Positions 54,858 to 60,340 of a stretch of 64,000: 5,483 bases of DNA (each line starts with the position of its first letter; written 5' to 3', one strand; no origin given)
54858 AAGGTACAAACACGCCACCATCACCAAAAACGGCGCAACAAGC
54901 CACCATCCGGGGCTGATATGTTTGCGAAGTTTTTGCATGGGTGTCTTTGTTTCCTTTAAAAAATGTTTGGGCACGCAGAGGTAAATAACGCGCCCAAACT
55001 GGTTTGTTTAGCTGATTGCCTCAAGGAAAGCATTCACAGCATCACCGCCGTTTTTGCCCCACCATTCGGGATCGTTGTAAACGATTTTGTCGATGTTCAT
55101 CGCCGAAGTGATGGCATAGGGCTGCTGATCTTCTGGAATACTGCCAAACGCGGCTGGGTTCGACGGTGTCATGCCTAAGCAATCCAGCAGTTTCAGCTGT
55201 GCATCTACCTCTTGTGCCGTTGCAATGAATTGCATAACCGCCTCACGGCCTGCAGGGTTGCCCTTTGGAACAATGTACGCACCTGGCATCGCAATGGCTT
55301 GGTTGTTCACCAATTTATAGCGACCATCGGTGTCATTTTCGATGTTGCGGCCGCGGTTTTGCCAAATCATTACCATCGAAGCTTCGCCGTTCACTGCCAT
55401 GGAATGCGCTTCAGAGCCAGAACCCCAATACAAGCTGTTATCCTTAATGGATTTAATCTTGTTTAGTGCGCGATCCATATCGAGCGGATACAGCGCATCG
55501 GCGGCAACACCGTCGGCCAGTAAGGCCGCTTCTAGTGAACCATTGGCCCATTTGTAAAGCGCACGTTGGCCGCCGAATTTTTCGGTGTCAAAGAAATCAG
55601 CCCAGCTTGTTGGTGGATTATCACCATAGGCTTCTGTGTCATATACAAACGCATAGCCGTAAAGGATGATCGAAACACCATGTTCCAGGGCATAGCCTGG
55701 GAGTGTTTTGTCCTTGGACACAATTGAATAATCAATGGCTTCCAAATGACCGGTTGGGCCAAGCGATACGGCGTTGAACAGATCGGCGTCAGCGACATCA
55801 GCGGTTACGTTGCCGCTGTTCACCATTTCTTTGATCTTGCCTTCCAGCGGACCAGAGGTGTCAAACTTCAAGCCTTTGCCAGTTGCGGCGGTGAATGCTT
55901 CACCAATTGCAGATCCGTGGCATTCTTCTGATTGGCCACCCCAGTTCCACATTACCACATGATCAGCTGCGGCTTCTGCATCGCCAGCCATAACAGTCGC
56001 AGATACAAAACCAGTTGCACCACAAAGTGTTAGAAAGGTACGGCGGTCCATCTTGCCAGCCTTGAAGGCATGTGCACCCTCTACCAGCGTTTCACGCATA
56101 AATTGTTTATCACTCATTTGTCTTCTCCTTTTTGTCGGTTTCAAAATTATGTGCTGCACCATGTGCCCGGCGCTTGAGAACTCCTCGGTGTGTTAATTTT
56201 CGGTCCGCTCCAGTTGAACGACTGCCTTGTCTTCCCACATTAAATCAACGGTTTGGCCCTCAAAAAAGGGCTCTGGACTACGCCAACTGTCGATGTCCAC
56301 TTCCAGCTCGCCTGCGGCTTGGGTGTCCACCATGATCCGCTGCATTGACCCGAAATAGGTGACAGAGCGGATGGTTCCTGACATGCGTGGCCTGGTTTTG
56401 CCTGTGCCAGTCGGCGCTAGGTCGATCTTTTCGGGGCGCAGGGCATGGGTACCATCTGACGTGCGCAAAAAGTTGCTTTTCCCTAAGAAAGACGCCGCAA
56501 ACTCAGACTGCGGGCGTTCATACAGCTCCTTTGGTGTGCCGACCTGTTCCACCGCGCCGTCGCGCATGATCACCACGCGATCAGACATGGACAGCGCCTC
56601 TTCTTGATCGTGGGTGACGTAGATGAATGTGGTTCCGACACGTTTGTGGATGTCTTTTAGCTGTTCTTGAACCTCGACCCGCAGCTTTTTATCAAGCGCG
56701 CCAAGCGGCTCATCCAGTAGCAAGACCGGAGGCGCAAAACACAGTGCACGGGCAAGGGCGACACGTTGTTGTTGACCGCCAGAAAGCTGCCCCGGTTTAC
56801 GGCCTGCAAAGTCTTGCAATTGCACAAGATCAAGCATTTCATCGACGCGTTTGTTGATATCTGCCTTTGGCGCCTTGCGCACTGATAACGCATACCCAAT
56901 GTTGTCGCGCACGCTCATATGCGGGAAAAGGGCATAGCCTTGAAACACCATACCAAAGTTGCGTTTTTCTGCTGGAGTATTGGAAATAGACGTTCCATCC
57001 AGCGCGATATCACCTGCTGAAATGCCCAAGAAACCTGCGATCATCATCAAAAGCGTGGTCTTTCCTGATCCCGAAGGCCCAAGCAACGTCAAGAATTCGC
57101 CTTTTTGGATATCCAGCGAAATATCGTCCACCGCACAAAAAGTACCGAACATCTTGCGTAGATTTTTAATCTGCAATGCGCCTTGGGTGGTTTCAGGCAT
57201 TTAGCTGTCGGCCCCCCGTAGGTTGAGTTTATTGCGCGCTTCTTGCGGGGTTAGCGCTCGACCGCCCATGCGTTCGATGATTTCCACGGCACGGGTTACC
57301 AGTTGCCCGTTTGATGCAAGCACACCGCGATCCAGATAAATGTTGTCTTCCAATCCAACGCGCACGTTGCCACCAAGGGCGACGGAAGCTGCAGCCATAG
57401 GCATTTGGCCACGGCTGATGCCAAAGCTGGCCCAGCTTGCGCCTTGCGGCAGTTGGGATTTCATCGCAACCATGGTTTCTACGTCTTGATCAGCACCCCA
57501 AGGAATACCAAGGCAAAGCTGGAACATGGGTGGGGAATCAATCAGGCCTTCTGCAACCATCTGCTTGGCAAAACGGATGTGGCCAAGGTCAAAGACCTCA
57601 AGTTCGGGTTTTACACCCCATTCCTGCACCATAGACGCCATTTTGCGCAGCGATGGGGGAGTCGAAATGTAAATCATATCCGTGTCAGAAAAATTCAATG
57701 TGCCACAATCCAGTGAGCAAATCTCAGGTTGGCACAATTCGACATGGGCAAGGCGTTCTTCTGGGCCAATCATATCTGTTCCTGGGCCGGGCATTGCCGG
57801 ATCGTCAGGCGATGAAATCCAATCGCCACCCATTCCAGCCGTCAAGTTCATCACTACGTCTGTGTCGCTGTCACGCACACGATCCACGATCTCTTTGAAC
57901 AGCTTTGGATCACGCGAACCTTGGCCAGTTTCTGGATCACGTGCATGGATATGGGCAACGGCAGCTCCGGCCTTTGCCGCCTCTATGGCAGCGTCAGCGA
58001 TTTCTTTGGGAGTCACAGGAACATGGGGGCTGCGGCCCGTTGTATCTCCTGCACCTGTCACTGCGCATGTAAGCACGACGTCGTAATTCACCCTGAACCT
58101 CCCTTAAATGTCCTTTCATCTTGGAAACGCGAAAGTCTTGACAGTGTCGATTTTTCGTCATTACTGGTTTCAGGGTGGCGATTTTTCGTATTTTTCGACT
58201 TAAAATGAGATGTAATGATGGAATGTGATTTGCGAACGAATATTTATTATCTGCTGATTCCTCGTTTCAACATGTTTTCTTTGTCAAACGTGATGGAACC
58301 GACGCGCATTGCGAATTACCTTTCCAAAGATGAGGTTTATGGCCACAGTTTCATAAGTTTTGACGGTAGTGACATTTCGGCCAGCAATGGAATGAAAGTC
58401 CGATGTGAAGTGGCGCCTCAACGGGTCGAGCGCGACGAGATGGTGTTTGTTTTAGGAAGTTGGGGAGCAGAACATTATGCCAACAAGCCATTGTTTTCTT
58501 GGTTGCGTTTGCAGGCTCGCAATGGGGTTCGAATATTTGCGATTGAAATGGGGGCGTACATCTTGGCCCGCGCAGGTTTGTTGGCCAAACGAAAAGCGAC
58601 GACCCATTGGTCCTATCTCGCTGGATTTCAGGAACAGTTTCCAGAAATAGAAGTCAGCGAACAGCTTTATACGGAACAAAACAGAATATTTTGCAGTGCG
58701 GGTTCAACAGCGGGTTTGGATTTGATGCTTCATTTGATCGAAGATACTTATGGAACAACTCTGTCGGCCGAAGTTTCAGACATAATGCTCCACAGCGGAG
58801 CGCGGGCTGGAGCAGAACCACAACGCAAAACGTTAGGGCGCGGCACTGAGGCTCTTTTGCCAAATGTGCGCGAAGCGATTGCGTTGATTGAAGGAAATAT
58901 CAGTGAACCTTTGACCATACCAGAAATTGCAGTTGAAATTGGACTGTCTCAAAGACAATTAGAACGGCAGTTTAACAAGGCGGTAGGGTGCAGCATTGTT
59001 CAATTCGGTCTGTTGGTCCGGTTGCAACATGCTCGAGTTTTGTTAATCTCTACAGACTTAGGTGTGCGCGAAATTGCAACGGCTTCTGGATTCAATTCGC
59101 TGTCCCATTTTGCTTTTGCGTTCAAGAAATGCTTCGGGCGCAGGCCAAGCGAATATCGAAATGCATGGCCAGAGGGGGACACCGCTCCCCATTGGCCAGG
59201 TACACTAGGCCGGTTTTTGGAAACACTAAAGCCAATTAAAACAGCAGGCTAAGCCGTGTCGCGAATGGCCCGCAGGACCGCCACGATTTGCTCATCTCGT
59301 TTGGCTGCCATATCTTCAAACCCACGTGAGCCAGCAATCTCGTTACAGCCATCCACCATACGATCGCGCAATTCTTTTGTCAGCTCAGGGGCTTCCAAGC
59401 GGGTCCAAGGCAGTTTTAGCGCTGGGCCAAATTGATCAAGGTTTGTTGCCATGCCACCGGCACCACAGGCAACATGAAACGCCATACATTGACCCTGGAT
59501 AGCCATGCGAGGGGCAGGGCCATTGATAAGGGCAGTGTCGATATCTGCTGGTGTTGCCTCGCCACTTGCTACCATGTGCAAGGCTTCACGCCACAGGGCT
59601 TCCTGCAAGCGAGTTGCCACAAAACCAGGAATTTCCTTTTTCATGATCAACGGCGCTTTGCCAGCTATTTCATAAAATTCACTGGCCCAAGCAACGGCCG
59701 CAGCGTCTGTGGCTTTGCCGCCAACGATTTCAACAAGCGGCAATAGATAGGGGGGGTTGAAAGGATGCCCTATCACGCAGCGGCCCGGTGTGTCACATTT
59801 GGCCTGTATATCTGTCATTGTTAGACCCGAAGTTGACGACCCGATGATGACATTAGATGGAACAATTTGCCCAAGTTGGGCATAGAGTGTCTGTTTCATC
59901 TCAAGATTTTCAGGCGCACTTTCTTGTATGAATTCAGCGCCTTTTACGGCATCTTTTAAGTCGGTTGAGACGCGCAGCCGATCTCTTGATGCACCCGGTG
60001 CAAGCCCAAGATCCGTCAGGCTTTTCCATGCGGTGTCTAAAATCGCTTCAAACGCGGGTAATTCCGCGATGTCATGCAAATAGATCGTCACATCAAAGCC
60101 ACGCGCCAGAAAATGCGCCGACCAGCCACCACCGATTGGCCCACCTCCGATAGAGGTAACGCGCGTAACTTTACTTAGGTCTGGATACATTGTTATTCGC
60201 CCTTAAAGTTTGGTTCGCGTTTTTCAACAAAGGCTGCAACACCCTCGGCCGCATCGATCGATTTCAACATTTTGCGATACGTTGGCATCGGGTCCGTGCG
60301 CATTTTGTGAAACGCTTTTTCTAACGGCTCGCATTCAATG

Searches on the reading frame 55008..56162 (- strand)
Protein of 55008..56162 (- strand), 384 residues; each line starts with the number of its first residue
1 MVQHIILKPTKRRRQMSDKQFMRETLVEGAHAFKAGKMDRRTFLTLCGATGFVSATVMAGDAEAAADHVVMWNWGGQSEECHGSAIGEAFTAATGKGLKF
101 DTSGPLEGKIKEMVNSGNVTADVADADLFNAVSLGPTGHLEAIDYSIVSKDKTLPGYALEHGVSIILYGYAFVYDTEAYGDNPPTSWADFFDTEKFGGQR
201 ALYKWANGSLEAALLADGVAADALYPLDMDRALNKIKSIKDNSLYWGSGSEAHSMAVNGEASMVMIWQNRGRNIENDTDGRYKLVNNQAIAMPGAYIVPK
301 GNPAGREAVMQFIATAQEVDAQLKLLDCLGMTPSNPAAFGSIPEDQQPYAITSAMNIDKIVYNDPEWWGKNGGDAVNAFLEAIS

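Call 29: search_protein_families(library=pfam, proteins=[window:55008-56162:-], max_evalue=0.00001)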
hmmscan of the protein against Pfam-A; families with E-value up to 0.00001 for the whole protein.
window:55008-56162:- (384 aa): 2 families
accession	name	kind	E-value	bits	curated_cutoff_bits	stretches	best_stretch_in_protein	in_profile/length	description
PF13416.11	SBP_bac_8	-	1.1e-29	104.6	27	1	86-338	2-265/279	Bacterial extracellular solute-binding protein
PF01547.30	SBP_bac_1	-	5.2e-08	33.7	26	1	86-322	14-306/307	Bacterial extracellular solute-binding protein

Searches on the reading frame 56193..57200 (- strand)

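Call 29: search_protein_families(library=pfam, proteins=[window:56193-57200:-], max_evalue=0.00001)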
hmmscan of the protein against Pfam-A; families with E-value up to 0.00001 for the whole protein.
window:56193-57200:- (335 aa): 4 families
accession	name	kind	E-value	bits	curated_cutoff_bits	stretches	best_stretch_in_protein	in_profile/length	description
PF00005.33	ABC_tran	-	2.8e-37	128.8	25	1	25-166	2-136/137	ABC transporter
PF08402.16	TOBE_2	-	3.6e-10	40.3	21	1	253-328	2-74/76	TOBE domain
PF02463.25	SMC_N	-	5.8e-07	29.6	40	1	34-209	24-208/220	RecF/RecN/SMC N terminal domain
PF13304.12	AAA_21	-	3.3e-06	27.8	27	0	105-200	172-301/304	AAA domain, putative AbiEii toxin, Type IV TA system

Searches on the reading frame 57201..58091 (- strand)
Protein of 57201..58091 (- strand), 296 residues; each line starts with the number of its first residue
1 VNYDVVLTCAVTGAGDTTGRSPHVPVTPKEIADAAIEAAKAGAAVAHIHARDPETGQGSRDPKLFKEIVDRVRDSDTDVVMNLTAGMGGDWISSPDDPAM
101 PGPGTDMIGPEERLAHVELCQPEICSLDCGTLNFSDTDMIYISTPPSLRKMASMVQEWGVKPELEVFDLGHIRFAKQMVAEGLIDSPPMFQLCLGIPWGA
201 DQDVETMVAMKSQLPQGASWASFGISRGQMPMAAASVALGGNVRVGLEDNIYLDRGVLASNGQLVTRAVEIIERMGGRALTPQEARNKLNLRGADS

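Call 29: search_protein_families(library=pfam, proteins=[window:57201-58091:-], max_evalue=0.00001)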
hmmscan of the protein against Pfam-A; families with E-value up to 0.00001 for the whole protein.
window:57201-58091:- (296 aa): 1 family
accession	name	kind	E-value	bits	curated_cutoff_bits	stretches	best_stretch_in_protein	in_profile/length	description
PF05853.18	BKACE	-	8.5e-103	343.9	24.8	1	5-291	2-274/274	beta-keto acid cleavage enzyme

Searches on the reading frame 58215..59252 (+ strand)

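Call 29: search_protein_families(library=pfam, proteins=[window:58215-59252:+], max_evalue=0.00001)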
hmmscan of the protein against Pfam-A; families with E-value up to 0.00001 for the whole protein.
window:58215-59252:+ (345 aa): 3 families
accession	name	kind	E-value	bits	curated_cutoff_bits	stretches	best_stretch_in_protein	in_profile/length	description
PF12833.13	HTH_18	-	4.7e-23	81.7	33.6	1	239-316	2-79/80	Helix-turn-helix domain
PF00165.29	HTH_AraC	-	2.1e-12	47.3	26.6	0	228-264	4-40/42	Bacterial regulatory helix-turn-helix proteins, AraC family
PF01965.30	DJ-1_PfpI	-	4.7e-12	46.5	26.6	1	42-176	28-164/165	DJ-1/PfpI family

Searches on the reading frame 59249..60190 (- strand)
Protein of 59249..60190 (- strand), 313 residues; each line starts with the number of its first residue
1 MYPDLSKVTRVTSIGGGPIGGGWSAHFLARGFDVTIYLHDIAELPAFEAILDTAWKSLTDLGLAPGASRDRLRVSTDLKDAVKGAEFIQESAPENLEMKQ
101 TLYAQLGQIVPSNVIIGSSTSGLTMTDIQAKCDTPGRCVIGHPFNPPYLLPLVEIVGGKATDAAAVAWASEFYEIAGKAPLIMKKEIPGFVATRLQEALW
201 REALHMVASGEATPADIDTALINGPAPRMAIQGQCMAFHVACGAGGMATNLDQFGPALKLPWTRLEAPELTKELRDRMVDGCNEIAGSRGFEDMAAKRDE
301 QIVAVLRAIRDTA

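Call 29: search_protein_families(library=pfam, proteins=[window:59249-60190:-], max_evalue=0.00001)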
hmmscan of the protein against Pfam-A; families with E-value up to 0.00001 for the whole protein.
window:59249-60190:- (313 aa): 2 families
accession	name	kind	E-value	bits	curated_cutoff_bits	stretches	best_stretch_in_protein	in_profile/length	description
PF02737.24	3HCDH_N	-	4.3e-39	134.7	22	1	11-184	2-178/180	3-hydroxyacyl-CoA dehydrogenase, NAD binding domain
PF00725.27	3HCDH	-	1.6e-08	35.4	22.1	1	189-248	1-60/97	3-hydroxyacyl-CoA dehydrogenase, C-terminal domain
